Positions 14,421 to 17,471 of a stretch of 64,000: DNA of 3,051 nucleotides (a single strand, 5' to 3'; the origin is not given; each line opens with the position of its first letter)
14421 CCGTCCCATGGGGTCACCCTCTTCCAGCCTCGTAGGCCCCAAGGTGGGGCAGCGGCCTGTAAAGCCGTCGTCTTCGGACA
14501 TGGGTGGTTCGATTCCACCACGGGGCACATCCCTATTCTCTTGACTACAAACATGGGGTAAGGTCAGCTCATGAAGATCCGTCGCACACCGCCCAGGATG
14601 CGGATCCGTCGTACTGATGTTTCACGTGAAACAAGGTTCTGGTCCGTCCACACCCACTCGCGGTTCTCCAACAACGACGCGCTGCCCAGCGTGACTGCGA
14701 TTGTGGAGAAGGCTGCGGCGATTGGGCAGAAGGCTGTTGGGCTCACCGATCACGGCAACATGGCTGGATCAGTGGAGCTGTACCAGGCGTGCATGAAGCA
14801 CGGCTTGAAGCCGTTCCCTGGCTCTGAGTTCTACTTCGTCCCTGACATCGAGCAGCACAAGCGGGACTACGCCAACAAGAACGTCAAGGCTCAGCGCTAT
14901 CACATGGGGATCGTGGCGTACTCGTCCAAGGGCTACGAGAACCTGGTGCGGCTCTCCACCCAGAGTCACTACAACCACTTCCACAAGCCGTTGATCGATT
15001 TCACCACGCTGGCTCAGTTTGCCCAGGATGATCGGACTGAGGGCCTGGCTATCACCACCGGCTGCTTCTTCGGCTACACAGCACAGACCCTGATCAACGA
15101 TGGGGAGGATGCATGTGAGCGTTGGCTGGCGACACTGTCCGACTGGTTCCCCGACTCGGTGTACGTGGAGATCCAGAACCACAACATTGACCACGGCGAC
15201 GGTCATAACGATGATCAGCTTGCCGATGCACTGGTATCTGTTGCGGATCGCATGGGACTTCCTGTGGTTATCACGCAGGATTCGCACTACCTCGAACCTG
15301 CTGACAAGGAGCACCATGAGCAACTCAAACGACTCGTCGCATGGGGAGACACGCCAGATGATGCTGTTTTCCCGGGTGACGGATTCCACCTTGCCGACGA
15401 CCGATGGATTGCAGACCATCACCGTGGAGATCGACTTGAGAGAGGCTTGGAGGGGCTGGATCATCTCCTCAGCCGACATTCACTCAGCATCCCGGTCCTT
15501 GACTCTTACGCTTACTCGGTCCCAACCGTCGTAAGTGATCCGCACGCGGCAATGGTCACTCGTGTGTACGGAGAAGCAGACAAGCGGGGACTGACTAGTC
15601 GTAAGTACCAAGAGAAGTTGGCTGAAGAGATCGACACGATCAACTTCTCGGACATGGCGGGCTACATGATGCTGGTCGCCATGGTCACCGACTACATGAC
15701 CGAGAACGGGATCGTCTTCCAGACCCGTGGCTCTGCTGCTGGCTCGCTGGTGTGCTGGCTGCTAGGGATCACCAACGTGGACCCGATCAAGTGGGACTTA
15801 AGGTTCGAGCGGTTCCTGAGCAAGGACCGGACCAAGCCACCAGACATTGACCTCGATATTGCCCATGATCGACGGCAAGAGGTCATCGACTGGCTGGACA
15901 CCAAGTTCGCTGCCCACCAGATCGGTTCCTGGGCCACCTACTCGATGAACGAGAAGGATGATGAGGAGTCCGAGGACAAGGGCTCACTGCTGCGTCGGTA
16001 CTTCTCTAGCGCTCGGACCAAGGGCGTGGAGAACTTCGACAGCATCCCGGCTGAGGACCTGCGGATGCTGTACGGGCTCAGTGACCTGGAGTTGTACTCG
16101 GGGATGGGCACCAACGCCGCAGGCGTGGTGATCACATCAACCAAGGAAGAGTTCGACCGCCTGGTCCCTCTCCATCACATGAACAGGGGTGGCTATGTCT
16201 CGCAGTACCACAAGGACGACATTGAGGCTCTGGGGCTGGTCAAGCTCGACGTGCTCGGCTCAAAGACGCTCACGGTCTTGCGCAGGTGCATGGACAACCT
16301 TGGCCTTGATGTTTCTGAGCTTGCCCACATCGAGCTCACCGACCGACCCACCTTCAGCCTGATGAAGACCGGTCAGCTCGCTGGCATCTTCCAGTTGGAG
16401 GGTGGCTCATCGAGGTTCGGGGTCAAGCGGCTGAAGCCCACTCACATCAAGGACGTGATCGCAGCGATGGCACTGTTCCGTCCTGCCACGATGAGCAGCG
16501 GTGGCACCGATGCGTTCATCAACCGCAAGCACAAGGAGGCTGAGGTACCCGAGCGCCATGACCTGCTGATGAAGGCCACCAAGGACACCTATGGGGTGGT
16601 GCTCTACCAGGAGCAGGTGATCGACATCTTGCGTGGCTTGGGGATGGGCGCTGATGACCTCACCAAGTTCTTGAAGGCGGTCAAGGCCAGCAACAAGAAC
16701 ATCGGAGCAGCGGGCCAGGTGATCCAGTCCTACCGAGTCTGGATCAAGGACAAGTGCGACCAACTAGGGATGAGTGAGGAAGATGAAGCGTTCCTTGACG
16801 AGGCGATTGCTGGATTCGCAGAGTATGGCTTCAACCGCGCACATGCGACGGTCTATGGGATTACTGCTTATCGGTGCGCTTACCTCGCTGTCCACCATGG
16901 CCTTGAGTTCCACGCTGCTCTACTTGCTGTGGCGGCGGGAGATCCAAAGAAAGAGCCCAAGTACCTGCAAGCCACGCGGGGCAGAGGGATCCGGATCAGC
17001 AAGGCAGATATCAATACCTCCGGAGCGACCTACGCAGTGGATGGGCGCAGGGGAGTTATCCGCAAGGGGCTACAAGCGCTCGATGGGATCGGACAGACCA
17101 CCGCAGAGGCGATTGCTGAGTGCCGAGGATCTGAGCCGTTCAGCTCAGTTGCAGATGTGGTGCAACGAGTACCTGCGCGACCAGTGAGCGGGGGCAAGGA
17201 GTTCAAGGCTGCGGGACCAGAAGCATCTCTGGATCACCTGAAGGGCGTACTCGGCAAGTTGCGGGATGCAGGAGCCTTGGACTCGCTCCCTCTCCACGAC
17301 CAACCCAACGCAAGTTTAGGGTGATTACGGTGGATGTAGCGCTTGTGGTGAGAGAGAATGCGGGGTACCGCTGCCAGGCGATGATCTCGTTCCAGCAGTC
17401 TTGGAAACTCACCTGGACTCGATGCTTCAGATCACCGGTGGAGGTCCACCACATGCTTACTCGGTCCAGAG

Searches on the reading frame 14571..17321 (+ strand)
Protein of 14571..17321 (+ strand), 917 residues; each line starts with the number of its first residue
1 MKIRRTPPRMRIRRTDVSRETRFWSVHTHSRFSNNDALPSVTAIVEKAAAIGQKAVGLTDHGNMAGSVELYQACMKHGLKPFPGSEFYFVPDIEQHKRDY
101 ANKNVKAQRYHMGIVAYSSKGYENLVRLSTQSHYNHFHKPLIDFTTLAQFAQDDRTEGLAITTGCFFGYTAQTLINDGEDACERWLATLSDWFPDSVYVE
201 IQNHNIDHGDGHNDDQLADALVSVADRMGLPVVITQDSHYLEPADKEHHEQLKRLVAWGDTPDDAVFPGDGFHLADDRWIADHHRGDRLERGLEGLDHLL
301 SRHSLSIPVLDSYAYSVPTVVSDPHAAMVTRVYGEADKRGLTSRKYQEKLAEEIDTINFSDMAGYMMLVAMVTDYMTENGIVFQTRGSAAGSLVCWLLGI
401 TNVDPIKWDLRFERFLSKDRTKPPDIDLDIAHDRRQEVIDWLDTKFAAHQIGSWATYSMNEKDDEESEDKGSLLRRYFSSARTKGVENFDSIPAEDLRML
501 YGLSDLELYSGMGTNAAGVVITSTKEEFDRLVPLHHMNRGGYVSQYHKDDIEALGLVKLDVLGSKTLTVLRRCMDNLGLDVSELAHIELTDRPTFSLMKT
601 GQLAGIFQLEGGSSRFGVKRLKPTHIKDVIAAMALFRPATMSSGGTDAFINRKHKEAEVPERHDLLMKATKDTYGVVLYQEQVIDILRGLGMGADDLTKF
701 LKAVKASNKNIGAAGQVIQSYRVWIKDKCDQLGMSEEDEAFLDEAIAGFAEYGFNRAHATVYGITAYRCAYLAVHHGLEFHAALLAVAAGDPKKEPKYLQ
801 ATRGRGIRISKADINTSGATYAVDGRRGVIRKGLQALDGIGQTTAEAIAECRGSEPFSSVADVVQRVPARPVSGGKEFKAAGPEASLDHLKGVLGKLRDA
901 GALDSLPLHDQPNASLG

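Call 13: search_dna_similar(query=window:14571-17321:+, collection=phages, mode=protein, max_rows=25)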
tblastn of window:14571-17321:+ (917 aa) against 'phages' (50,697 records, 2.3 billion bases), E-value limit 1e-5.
Records with a match: 1423; places in all: 1433; records where one place covers at least 80% of the query: 782.
Best place of each record, by identity: <60% 1423.
By first word of the organism name: Pseudomonas 302; Mycobacterium 281; Streptomyces 211; Gordonia 132; Bacillus 99; Bacteriophage 49; Staphylococcus 48; Microbacterium 36; Escherichia 31; Rhodococcus 22; and 56 more.
By host as written in the record: Mycobacterium smegmatis mc2 155 203; Pseudomonas aeruginosa 118; - 107; Pseudomonas aeruginosa PAO1 86; Streptomyces griseus ATCC 10137 81; Gordonia terrae 3612 65; Streptomyces lividans JI 1326 44; Mycobacterium smegmatis mc#155 37; and 235 more.
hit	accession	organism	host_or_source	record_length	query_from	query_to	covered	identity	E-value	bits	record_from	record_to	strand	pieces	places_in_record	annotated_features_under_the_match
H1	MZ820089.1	Gordonia phage ChisanaKitsune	Gordonia rubripertincta NRRL B-16540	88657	21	906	97%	35.9%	3e-152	503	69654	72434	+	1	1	95: DnaE-like DNA polymerase III alpha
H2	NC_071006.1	Gordonia phage ChisanaKitsune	Gordonia rubripertincta NRRL B-16540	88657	21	906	97%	35.9%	3e-152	503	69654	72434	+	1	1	95: DnaE-like DNA polymerase III alpha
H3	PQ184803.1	Gordonia phage FlyingTortilla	Gordonia rubripertincta NRRL B-16540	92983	17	906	97%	35.6%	2e-147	489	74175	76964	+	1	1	98: DnaE-like DNA polymerase III alpha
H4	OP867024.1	Gordonia phage Hanem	Gordonia rubripertincta NRRL B-16540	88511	21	906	97%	35.6%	2e-152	503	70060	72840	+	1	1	97: DnaE-like DNA polymerase III alpha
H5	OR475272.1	Gordonia Phage Schomber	Gordonia rubripertincta NRRL B-16540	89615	21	906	97%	35.6%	2e-152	503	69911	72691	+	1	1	96: DnaE-like DNA polymerase III alpha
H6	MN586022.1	Gordonia phage Chidiebere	Gordonia rubripertincta NRRL B-16540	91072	21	906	97%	35.6%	2e-152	503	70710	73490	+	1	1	98: DnaE-like DNA polymerase III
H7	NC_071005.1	Gordonia phage Chidiebere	Gordonia rubripertincta NRRL B-16540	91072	21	906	97%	35.6%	2e-152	503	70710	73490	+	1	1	98: DnaE-like DNA polymerase III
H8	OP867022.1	Gordonia phage Kabocha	Gordonia rubripertincta NRRL B-16540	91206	21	906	97%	35.6%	2e-152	503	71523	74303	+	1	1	99: DnaE-like DNA polymerase III alpha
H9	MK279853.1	Gordonia phage Gray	Gordonia rubripertincta NRRL B-16540 SEA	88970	21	906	97%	35.6%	3e-152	503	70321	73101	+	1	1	98: DnaE-like DNA polymerase III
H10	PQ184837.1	Gordonia phage ScarletRaider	Gordonia rubripertincta NRRL B-16540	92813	17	906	97%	35.3%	6e-146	484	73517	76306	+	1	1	99: DnaE-like DNA polymerase III alpha | 98: hypothetical protein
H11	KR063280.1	Gordonia phage GMA6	Gordonia malaquae CON67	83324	20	906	97%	35.2%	5e-152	502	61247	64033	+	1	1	putative DNA polymerase III alpha subunit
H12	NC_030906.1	Gordonia phage GMA6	Gordonia malaquae CON67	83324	20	906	97%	35.2%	5e-152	502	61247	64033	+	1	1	DNA polymerase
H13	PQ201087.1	Gordonia phage UBSmoodge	soil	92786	17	906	97%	34.8%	5e-144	479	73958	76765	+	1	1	101: DnaE-like DNA polymerase III alpha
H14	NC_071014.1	Brevibacterium phage Cantare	Brevibacterium fuscum NRRL B-14687 SEA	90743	16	906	97%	33.4%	5e-136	456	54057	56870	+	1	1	64: DNA polymerase III alpha subunit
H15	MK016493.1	Brevibacterium phage Cantare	Brevibacterium fuscum NRRL B-14687 SEA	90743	16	906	97%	33.4%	5e-136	456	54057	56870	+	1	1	64: DNA polymerase III alpha subunit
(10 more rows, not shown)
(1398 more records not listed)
